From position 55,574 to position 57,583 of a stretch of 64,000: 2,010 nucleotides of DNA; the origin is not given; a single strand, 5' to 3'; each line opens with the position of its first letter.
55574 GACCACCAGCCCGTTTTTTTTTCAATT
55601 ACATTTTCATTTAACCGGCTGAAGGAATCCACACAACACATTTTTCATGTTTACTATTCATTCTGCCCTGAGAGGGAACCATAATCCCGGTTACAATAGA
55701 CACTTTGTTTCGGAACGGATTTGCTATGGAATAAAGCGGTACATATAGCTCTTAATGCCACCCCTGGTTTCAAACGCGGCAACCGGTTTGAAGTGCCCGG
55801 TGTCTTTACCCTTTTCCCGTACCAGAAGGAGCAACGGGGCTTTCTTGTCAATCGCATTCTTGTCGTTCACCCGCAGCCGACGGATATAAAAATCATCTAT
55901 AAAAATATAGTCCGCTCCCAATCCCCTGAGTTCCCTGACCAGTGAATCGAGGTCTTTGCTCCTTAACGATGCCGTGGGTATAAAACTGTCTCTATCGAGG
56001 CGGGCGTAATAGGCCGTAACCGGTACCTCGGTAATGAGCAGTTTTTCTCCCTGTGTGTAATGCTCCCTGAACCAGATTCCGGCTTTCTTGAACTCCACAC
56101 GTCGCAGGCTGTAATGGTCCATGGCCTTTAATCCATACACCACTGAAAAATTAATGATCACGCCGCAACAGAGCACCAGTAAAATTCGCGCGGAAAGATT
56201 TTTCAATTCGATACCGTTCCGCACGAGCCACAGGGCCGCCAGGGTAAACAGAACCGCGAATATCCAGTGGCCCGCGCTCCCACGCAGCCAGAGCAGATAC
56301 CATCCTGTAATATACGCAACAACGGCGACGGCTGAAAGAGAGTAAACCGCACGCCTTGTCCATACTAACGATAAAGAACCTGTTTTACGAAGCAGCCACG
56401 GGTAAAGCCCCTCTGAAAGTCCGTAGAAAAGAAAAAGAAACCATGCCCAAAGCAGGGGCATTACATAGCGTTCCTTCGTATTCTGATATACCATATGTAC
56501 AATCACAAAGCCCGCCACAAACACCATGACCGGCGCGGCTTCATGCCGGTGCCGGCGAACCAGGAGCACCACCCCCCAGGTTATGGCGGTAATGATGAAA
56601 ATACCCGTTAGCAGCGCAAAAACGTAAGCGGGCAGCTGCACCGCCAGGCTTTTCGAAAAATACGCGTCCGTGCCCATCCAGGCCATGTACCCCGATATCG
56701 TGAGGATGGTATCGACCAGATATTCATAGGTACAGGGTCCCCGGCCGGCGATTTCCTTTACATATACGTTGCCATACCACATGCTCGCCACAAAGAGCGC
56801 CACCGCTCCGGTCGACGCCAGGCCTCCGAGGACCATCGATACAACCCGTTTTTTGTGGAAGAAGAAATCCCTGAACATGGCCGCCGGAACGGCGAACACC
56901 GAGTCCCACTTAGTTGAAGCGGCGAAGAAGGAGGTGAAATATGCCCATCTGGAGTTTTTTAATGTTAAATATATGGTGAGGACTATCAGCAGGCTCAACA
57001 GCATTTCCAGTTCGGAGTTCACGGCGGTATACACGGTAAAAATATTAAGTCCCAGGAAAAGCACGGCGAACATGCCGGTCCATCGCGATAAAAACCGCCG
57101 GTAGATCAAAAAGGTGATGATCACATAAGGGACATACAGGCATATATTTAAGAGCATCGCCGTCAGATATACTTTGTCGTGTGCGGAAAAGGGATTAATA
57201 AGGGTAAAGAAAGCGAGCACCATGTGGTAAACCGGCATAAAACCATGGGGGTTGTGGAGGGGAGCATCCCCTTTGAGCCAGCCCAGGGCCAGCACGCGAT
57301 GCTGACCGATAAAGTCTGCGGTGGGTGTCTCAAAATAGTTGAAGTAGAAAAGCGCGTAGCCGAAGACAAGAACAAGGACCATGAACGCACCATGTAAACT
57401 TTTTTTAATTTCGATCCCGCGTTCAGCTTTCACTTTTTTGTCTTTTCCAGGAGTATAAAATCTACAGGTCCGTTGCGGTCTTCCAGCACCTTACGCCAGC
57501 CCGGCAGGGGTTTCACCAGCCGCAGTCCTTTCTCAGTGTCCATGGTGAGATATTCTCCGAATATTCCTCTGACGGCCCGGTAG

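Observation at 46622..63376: Arn/Lgm-like undecaprenyl-phosphate amino-sugar glycosylation locus (about 17 kb, all on the minus strand)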

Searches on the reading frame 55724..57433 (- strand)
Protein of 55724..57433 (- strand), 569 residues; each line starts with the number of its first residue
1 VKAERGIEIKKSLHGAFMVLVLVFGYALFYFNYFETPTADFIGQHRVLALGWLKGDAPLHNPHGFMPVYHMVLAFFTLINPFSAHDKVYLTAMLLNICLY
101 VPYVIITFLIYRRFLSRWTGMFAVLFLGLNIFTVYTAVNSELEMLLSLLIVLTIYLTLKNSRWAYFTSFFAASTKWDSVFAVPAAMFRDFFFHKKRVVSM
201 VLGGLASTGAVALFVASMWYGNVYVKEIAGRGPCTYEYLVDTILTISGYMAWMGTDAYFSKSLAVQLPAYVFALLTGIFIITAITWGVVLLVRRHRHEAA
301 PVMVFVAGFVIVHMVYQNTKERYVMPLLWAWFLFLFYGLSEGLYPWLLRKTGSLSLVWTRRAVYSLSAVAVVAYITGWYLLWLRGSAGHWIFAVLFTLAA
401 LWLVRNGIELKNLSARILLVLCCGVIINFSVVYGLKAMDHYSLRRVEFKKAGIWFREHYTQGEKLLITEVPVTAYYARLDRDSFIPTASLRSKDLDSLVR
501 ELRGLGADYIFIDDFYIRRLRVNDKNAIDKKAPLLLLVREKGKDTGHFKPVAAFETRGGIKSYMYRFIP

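Call 3: search_protein_families(library=pfam, proteins=[window:55724-57433:-], max_evalue=0.01)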
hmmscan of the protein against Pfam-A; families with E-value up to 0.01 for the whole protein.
window:55724-57433:- (569 aa): 1 family
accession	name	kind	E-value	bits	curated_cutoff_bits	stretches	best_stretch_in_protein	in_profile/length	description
PF13231.12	PMT_2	-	0.004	17.8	26.1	1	67-219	4-160/160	Dolichyl-phosphate-mannose-protein mannosyltransferase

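Call 5: search_protein_families(library=ncbifam, proteins=[window:55724-57433:-], max_evalue=0.001)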
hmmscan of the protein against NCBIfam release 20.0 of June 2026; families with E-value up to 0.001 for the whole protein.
window:55724-57433:- (569 aa): 0 families

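Call 28: search_solved_structures(query=window:55724-57433:-, max_evalue=1)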
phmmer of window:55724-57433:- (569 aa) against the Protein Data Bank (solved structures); distinct sequences matched with E-value up to 1: 0.

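Call 46: search_protein_representatives(protein=window:55724-57433:-)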
Query: 569 residues. Proteins with E-value up to 0.001 (for the whole library): 188; up to 1e-10: 83; up to 1e-30: 26. The best 150 are listed.
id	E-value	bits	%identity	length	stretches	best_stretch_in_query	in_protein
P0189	2.6e-133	462.1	43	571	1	18-567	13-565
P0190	2.9e-126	438.8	43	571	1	16-569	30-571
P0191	3.9e-118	412.0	59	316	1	253-569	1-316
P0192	1.6e-109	383.5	40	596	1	17-569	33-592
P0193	1.1e-104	367.5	37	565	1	19-569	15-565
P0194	4.0e-104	365.7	40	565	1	16-566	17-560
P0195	7.9e-95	335.0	35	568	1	17-566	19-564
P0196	7.2e-93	328.6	35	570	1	21-569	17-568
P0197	1.1e-92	328.0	33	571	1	18-567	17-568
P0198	3.2e-91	323.1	39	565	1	13-566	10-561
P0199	2.8e-89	316.7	45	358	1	220-566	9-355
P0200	9.6e-89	315.0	35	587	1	15-567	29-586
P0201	5.1e-85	302.7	35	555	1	19-543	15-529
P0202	3.8e-83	296.5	38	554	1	15-539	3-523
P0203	3.2e-81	290.1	36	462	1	122-567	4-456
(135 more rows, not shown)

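Call 48: search_protein_families(library=pfam, alignment_id=A2, max_evalue=0.01)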
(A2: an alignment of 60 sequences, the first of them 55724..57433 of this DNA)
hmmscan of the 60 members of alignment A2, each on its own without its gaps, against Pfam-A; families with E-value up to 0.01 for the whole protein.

A. member 1, window:55724-57433:- (569 aa): 1 family
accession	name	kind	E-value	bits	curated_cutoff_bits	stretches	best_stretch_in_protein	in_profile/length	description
PF13231.12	PMT_2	-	0.004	17.8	26.1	1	67-219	4-160/160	Dolichyl-phosphate-mannose-protein mannosyltransferase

B. families by the number of members that match (of 60 scanned): 2 families
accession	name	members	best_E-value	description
PF13231.12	PMT_2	7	2.6e-07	Dolichyl-phosphate-mannose-protein mannosyltransferase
PF17431.7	YpmT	1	0.0061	Uncharacterized YmpT-like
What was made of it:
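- Tried and rejected: Pfam scanning of 60 GT-C3 family members gave PMT_2 for only 7 (call 48).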

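Call 49: search_solved_structures(query=A2, max_evalue=10, show_alignments=2)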
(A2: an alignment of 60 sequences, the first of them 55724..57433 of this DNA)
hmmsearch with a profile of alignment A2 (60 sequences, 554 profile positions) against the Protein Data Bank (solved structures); distinct sequences matched with E-value up to 10: 7.
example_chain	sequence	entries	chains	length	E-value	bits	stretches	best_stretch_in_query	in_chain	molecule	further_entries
9eu2_A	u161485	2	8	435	0.01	17.7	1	436-510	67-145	Alpha-L-fucosidase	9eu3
5mg3_G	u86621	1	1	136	0.53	12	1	344-421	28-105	Protein-export membrane protein SecG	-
6m49_A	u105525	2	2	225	0.55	12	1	259-325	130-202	Insulin-induced gene 2 protein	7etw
9pxb_C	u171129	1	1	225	0.87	11.3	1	260-325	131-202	Insulin-induced gene protein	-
9qtq_M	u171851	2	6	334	1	11.1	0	174-274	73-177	Tetrahydromethanopterin S-methyltransferase subunit E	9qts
6vfi_A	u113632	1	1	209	1.1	10.9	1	325-429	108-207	O43_dn18A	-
9rbf_8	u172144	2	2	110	1.4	10.6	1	347-421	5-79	Protein-export membrane protein SecG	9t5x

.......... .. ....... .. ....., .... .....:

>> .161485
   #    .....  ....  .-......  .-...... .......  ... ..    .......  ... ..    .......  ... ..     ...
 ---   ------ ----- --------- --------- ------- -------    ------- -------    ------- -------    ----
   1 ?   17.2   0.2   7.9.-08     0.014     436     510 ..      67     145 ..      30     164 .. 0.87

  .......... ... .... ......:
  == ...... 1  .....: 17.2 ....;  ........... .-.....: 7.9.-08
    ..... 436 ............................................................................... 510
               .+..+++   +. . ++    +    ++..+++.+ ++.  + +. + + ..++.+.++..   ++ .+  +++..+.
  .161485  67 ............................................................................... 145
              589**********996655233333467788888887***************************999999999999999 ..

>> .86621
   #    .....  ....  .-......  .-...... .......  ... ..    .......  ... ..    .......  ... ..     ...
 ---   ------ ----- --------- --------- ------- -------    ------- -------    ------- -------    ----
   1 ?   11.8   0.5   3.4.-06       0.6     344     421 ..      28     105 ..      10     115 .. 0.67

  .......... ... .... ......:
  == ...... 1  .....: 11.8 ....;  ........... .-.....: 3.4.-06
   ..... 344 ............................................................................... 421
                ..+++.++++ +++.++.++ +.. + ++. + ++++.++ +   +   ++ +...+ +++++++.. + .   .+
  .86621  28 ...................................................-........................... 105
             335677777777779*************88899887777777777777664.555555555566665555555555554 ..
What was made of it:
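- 55724..57433 (-): GT-C3, a divergent GT-C membrane glycosyltransferase. Core step 7: periplasmic transfer to the acceptor. Pfam PMT_2 is sub-threshold and there are no PDB sequence hits (calls 3, 28, 49).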

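Call 61: predict_structure(alignment_id=A2)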
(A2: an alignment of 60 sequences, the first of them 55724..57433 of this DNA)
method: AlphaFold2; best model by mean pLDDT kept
length: 569 residues; sequences in the alignment: 60
mean_pLDDT: 94.7   pTM: 0.93
mean pLDDT of the five models: 94.7, 93.6, 93.6, 93.4, 93.3
residues with pLDDT >= 90: 501; 70-90: 55; 50-70: 13; < 50: 0
segments of 3 or more residues with pLDDT < 50: none
pLDDT, mean of each block of 10 residues (from residue 1): 77 93 98 96 94 84 78 98 96 98 98 97 98 97 98 98 98 95 98 97 97 89 87 92 96 95 96 96 98 98 98 93 97 98 89 70 93 97 97 98 92 92 97 97 96 98 98 97 98 98 98 96 95 98 98 93 98
secondary structure, 60 per line:
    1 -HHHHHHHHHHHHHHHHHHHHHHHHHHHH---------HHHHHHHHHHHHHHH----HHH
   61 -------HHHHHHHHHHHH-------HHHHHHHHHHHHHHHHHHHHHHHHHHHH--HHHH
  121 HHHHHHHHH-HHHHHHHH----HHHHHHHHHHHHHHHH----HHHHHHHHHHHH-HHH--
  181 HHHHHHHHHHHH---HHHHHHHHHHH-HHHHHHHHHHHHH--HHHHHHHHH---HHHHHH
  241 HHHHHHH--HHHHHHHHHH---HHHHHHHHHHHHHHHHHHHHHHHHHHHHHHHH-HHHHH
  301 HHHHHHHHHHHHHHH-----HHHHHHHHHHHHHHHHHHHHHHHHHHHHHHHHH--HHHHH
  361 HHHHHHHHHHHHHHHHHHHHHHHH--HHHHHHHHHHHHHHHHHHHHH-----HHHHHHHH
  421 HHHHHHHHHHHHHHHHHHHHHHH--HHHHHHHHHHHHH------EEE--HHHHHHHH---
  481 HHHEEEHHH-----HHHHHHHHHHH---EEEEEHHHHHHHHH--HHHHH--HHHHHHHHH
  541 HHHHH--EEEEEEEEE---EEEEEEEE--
elements in order: H2-29 H39-53 H68-79 H87-114 H117-129 H131-138 H143-158 H163-174 H181-192 H196-206 H208-220 H223-231 H235-247 H250-259 H263-294 H296-315 H321-353 H356-384 H387-407 H413-443 H446-458 E465-467 H470-477 E484-486 H495-505 E509-513 H514-522 H525-529 H532-545 E548-556 E560-567
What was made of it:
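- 55724..57433 (-): AF2 pLDDT 94.7 (call 61).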

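Call 63: fold_search(model_id=the predicted structure, library=pdb)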
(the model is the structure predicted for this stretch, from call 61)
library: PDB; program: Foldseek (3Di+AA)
matches with E <= 10: 182; with E <= 0.001: 15
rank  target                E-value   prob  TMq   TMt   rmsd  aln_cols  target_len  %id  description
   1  6s7o_A                4.6e-06  1.00  0.50  0.44  14.3       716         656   12  Cryo-EM structure of human oligosaccharyltransferase complex OST-A (released 2019-12-18)
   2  6ftg_5                7.3e-06  1.00  0.55  0.49  15.7       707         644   12  Subtomogram average of OST-containing ribosome-translocon complexes from canine rough microsomal membranes (released 2018-03-21)
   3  6s7t_A                1.8e-05  1.00  0.43  0.36  19.7       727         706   12  Cryo-EM structure of human oligosaccharyltransferase complex OST-B (released 2019-12-18)
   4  5f15                  2.0e-05  1.00  0.46  0.48  11.2       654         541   12  Crystal Structure of ArnT from Cupriavidus metallidurans bound to Undecaprenyl phosphate (released 2016-02-17)
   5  7oci_F                2.4e-05  1.00  0.52  0.47  13.4       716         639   12  Cryo-EM structure of yeast Ost6p containing oligosaccharyltransferase complex (released 2022-02-16)
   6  8age_A                7.9e-05  1.00  0.53  0.47  12.2       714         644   12  Structure of yeast oligosaccharylransferase complex with acceptor peptide bound (released 2022-12-07)
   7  7e9s_A                9.7e-05  1.00  0.34  0.24  19.8       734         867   10  Archaeal oligosaccharyltransferase AglB from Archaeoglobus fulgidus in complex with an inhibitory peptide and a dolich (released 2021-09-08)
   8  8pn9_A                1.5e-04  1.00  0.44  0.39  15.0       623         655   12  Structure of human oligosaccharyltransferase OST-A complex bound to NGI-1 (released 2024-05-08)
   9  5ezm                  1.9e-04  1.00  0.43  0.45  11.3       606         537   14  Crystal Structure of ArnT from Cupriavidus metallidurans in the apo state (released 2016-02-17)
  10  6ezn_F                2.3e-04  1.00  0.55  0.49  15.6       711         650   11  Cryo-EM structure of the yeast oligosaccharyltransferase (OST) complex (released 2018-01-17)
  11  3wak                  2.5e-04  1.00  0.34  0.24  20.3       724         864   10  Crystal structure of the Archaeoglobus fulgidus oligosaccharyltransferase (O29867_ARCFU) in the apo form (released 2013-10-30)
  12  6c26_A                7.1e-04  1.00  0.41  0.37  16.2       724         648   12  The Cryo-EM structure of a eukaryotic oligosaccharyl transferase complex (released 2018-01-31)
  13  3rce_A                8.4e-04  1.00  0.43  0.37  15.9       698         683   11  Bacterial oligosaccharyltransferase PglB (released 2011-06-15)
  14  6gxc_A                8.8e-04  1.00  0.43  0.36  15.3       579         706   12  Bacterial oligosaccharyltransferase PglB in complex with an inhibitory peptide and a reactive lipid-linked oligosaccha (released 2018-11-14)
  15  3waj                  9.6e-04  1.00  0.30  0.23  19.9       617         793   10  Crystal structure of the Archaeoglobus fulgidus oligosaccharyltransferase (O29867_ARCFU) complex with Zn and sulfate (released 2013-10-30)
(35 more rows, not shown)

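Call 91: find_encoding_contigs(protein=P0193, flank=8000, max_places=1)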
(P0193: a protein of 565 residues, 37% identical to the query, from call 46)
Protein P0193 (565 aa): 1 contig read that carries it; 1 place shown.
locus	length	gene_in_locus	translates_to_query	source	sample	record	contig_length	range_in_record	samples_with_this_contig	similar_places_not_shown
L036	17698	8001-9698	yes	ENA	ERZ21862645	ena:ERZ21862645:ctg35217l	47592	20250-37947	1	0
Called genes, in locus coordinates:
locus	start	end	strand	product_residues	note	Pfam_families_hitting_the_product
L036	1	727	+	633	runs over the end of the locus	PF08448:PAS_4 (faint), PF13188:PAS_8 (faint), PF13426:PAS_9 (faint), PF08447:PAS_3 (faint), PF00072:Response_reg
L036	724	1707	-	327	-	PF07885:Ion_trans_2, PF02254:TrkA_N, PF02080:TrkA_C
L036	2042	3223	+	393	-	PF00571:CBS (faint), PF07228:SpoIIE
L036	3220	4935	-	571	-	PF08497:Radical_SAM_N, PF04055:Radical_SAM (weak)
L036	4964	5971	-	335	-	PF00561:Abhydrolase_1, PF12697:Abhydrolase_6, PF12146:Hydrolase_4 (weak)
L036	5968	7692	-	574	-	PF13231:PMT_2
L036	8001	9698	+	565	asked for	-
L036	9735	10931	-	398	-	PF12704:MacB_PCD, PF02687:FtsX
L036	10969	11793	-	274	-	-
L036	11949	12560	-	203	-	-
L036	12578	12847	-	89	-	-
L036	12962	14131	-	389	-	PF13579:Glyco_trans_4_4, PF13439:Glyco_transf_4, PF00534:Glycos_transf_1, PF13692:Glyco_trans_1_4, PF20706:GT4-conflict (weak)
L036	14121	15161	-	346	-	PF03706:LPG_synthase_TM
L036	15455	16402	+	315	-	PF00294:PfkB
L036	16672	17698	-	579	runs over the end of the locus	-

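Call 92: find_encoding_contigs(protein=P0197, flank=8000, max_places=1)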
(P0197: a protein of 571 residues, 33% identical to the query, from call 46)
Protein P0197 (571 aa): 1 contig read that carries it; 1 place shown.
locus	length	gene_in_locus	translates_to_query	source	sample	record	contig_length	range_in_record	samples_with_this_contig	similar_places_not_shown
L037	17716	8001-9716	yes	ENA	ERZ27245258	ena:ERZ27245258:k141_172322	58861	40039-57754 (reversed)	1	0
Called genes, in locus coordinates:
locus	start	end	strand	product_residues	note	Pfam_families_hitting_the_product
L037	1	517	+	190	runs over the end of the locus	PF13036:LpoB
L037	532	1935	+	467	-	-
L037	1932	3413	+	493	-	PF08447:PAS_3 (weak), PF00072:Response_reg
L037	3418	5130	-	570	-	PF08497:Radical_SAM_N, PF11842:DUF3362 (weak)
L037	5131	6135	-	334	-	PF00561:Abhydrolase_1, PF12697:Abhydrolase_6 (weak)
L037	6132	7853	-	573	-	PF02366:PMT (weak), PF13231:PMT_2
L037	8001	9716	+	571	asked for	-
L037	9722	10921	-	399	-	PF12704:MacB_PCD, PF02687:FtsX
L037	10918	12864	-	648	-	-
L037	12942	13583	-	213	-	-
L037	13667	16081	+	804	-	PF00488:MutS_V, PF01713:Smr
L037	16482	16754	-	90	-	PF15738:YafQ_toxin, PF05016:ParE_toxin (weak)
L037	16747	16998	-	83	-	PF04221:RelB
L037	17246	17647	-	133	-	PF09394:Inhibitor_I42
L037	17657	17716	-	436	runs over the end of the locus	-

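Call 97: find_encoding_contigs(protein=P0194, flank=9000, max_places=1)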
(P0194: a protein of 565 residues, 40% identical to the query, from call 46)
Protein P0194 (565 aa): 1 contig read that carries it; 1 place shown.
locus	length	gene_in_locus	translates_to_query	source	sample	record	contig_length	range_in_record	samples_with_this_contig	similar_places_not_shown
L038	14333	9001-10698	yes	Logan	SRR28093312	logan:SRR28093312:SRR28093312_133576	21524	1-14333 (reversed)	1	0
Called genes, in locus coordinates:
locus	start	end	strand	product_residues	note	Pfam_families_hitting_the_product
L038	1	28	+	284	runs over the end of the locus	PF00669:Flagellin_N, PF00700:Flagellin_C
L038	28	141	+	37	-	-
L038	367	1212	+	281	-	PF00669:Flagellin_N, PF00700:Flagellin_C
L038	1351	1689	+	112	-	PF03646:FlaG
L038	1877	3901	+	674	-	PF02465:FliD_N, PF07195:FliD_C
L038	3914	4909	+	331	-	PF27299:TP0873_N, PF26154:DUF8042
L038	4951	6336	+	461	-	PF00206:Lyase_1, PF14698:ASL_C2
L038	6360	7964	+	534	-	PF13231:PMT_2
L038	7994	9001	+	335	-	PF00535:Glycos_transf_2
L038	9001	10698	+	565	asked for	-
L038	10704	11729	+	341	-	PF03706:LPG_synthase_TM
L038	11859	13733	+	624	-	PF07695:7TMR-DISM_7TM, PF00990:GGDEF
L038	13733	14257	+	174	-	PF00188:CAP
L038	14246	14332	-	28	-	?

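Call 98: find_encoding_contigs(protein=P0198, flank=9000, max_places=1)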
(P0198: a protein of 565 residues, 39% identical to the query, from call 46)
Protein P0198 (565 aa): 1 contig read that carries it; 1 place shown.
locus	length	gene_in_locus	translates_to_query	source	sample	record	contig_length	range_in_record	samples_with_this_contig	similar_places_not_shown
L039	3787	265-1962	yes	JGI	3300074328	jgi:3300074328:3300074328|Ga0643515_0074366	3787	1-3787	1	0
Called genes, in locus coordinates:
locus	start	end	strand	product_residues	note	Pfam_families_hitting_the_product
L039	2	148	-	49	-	?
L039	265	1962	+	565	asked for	-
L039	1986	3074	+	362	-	PF03706:LPG_synthase_TM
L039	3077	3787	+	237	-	?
